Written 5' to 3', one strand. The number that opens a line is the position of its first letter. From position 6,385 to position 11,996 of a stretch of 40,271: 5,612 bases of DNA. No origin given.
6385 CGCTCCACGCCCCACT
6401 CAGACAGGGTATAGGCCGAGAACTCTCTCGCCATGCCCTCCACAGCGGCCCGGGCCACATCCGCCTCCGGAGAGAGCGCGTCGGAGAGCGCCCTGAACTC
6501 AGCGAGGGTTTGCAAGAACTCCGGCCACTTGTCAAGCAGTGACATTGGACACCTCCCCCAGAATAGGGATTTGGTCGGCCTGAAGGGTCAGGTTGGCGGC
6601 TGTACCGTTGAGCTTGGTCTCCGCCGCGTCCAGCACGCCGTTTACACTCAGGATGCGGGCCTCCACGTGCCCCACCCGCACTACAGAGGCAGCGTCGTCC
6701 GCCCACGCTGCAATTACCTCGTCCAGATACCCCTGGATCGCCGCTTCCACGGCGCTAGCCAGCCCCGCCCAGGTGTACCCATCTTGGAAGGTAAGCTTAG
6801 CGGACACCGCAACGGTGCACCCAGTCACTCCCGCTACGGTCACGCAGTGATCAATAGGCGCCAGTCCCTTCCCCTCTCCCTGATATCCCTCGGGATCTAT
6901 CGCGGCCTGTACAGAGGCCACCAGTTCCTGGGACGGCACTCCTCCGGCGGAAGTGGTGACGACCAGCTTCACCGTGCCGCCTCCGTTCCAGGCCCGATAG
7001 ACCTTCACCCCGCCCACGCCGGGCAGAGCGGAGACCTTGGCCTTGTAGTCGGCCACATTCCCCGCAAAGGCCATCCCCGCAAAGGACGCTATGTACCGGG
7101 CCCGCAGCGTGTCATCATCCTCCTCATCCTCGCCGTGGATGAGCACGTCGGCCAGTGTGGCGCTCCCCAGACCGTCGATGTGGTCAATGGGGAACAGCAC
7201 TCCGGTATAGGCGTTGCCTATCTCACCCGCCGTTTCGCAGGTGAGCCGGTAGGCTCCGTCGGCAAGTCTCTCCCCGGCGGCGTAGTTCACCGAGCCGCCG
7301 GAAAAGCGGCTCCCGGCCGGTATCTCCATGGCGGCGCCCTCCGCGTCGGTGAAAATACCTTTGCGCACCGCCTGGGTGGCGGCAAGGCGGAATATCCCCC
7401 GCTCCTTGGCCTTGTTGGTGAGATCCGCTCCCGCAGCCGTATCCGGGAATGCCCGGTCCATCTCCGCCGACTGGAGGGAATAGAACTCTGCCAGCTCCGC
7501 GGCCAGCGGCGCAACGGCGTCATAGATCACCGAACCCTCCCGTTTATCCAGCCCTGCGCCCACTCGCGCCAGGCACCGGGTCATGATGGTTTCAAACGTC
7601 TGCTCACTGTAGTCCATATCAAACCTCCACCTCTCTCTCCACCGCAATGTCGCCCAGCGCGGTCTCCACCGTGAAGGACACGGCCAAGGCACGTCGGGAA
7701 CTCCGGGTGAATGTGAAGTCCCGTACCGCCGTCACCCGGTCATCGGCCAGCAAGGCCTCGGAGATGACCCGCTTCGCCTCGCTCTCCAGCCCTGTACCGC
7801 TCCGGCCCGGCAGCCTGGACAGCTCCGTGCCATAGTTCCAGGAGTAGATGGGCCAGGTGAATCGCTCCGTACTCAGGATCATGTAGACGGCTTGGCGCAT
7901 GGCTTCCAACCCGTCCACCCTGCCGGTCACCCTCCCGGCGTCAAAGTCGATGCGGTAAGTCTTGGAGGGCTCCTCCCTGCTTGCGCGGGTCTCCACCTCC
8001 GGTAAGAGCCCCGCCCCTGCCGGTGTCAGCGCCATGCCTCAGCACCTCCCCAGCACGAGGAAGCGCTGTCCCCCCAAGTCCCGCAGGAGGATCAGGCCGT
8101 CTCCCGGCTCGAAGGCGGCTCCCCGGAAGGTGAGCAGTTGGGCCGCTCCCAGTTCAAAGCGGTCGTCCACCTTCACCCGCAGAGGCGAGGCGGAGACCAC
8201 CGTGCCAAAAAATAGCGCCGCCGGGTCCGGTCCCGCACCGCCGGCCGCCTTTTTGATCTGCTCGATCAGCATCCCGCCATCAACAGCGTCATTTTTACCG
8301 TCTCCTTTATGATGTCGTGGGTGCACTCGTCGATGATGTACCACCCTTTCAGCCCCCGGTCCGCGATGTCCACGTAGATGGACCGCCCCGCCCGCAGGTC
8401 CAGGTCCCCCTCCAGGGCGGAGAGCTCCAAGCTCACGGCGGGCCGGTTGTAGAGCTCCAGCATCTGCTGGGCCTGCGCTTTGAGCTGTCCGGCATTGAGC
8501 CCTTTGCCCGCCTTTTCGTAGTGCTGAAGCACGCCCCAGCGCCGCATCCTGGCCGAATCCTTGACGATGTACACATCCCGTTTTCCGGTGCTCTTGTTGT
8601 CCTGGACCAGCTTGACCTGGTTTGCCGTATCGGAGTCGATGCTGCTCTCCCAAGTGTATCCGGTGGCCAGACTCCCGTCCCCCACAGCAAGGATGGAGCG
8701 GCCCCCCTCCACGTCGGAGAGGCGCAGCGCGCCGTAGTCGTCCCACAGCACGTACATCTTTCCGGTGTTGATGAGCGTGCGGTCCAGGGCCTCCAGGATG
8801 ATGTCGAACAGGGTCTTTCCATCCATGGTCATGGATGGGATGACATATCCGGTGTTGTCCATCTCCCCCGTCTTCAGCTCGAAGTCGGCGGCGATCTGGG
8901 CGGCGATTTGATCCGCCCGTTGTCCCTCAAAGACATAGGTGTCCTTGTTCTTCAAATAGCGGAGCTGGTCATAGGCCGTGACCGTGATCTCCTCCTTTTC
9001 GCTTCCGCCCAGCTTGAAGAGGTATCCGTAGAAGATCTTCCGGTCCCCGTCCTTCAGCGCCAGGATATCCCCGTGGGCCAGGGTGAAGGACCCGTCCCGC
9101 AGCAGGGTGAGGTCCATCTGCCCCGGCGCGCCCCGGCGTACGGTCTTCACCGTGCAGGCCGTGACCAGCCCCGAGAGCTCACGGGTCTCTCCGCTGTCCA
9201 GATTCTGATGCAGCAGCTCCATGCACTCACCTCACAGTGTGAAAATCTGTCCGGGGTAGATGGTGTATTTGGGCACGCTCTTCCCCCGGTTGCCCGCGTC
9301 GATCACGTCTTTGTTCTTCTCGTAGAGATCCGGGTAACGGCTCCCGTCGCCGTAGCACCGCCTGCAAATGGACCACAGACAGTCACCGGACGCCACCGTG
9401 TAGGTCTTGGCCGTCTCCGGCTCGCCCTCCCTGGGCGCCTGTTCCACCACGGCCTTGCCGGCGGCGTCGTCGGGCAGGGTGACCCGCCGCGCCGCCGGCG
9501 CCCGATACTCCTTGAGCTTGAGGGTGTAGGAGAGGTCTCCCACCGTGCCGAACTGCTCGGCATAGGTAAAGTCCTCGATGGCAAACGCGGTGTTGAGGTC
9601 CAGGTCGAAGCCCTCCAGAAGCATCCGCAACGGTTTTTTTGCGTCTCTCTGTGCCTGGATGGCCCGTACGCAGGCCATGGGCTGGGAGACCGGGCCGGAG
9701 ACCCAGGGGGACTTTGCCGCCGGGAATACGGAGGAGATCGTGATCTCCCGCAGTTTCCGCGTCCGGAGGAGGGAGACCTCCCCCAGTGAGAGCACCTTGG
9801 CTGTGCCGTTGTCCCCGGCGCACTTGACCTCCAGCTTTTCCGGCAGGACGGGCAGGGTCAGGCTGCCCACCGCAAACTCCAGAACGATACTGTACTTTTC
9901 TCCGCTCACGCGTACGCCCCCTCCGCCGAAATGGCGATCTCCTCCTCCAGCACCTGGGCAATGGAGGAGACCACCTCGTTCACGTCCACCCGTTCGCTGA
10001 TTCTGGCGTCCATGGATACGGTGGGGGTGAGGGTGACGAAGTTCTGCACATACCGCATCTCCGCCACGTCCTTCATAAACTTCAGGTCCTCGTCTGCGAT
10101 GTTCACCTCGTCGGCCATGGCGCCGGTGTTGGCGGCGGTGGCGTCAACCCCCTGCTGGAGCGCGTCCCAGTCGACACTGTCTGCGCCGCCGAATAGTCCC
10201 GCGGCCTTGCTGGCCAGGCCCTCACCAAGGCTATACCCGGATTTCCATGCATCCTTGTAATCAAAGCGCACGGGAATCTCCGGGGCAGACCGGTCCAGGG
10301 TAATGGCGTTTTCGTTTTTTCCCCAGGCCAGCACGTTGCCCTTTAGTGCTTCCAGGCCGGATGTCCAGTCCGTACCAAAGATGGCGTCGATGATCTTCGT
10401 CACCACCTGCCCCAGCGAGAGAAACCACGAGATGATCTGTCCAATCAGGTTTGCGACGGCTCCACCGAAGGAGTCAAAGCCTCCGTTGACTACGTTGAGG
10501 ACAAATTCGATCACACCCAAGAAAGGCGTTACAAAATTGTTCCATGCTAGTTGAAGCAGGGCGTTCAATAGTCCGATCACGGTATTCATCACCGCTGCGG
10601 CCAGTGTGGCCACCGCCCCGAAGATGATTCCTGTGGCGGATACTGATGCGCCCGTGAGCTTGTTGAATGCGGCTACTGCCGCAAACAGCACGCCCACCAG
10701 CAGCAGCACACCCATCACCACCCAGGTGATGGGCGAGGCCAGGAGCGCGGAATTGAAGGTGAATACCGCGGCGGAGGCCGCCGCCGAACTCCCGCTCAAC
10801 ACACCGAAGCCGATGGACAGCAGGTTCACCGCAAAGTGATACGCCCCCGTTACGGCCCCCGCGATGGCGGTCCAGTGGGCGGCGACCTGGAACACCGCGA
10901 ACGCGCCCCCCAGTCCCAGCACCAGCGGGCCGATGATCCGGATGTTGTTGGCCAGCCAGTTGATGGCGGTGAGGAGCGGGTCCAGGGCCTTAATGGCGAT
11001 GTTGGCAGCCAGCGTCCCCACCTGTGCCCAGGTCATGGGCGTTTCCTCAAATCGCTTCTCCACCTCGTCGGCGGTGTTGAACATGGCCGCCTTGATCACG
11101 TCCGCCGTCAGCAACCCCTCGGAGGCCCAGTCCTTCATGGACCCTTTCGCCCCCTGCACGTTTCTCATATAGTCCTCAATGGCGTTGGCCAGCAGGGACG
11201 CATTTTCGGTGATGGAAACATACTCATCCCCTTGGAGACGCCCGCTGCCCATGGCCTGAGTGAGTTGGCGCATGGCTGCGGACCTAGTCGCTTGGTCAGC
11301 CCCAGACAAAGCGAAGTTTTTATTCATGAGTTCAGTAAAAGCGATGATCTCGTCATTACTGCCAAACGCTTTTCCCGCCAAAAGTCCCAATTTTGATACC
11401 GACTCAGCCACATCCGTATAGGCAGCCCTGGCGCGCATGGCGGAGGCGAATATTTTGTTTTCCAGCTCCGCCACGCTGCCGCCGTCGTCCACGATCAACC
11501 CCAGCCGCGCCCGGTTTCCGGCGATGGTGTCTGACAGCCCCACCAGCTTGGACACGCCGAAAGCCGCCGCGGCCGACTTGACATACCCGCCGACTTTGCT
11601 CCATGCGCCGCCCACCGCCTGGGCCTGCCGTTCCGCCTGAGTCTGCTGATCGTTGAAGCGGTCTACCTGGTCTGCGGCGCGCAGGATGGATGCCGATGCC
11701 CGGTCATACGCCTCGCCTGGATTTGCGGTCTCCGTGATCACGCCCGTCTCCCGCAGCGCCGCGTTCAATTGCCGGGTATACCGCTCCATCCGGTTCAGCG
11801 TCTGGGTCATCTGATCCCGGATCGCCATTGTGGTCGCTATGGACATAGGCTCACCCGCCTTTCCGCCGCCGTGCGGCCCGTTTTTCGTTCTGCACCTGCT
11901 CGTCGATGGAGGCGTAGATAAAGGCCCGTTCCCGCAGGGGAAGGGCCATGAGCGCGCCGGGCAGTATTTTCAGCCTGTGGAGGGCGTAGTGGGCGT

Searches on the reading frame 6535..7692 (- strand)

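Call 32: search_protein_families(library=phrogs, proteins=[window:6535-7692:-], max_evalue=0.00001)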
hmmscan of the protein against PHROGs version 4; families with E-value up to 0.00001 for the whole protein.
window:6535-7692:- (386 aa): 4 families
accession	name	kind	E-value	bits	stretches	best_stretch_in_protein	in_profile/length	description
phrog_6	-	tail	3e-65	221.9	1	26-382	65-427/548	baseplate wedge subunit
phrog_1608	-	tail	8.2e-44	150.4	1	186-384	3-189/192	tail protein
phrog_12386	-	unknown function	2e-24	86.8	1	32-99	5-72/72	-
phrog_19227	-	unknown function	1.1e-10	42.4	1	329-381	2-54/56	-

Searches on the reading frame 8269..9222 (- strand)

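Call 32: search_protein_families(library=phrogs, proteins=[window:8269-9222:-], max_evalue=0.00001)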
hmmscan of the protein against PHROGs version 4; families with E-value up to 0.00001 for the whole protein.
window:8269-9222:- (318 aa): 1 family
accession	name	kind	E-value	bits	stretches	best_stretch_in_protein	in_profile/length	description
phrog_400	-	tail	7.2e-93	313.6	1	9-315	26-335/654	tail protein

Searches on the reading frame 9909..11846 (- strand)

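Call 32: search_protein_families(library=phrogs, proteins=[window:9909-11846:-], max_evalue=0.00001)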
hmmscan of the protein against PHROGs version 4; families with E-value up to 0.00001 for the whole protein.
window:9909-11846:- (646 aa): 19 families
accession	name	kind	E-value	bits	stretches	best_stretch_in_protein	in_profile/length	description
phrog_1068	-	tail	7e-139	465.7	2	8-296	20-304/706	tail length tape measure protein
phrog_8010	-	tail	2.7e-62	212.1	1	3-303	162-485/1543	tail length tape measure protein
phrog_3336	-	tail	2.7e-34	119.9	1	36-491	47-463/1051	tail length tape measure protein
phrog_12798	-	tail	1.6e-30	107.1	1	53-459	17-383/1031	tail length tape measure protein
phrog_339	-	tail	1.5e-29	103.9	1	53-367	23-349/1123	tail length tape measure protein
phrog_17300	-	tail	9.4e-26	91.4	1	44-287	20-259/900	tail length tape measure protein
phrog_1107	-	tail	2e-24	86.6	1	59-300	158-395/1252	tail length tape measure protein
phrog_3519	-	tail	1.5e-22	81.1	1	49-285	27-264/959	tail length tape measure protein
phrog_30434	-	unknown function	3.8e-22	80.1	2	291-431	22-173/440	-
phrog_7740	-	tail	6.5e-18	64.5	1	14-275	16-258/2151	tail length tape measure protein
phrog_16297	-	tail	2.4e-17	63.5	1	64-495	60-490/777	tail length tape measure protein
phrog_27190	-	tail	3.1e-17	62.9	1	46-352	55-357/1015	tail length tape measure protein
phrog_32885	-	tail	4.4e-13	49.1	1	96-287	50-238/948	tail length tape measure protein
phrog_16889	-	tail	1.1e-12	48.6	1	45-281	28-258/470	tail length tape measure protein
phrog_20119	-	tail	4.9e-10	39.4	1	163-284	121-236/851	tail length tape measure protein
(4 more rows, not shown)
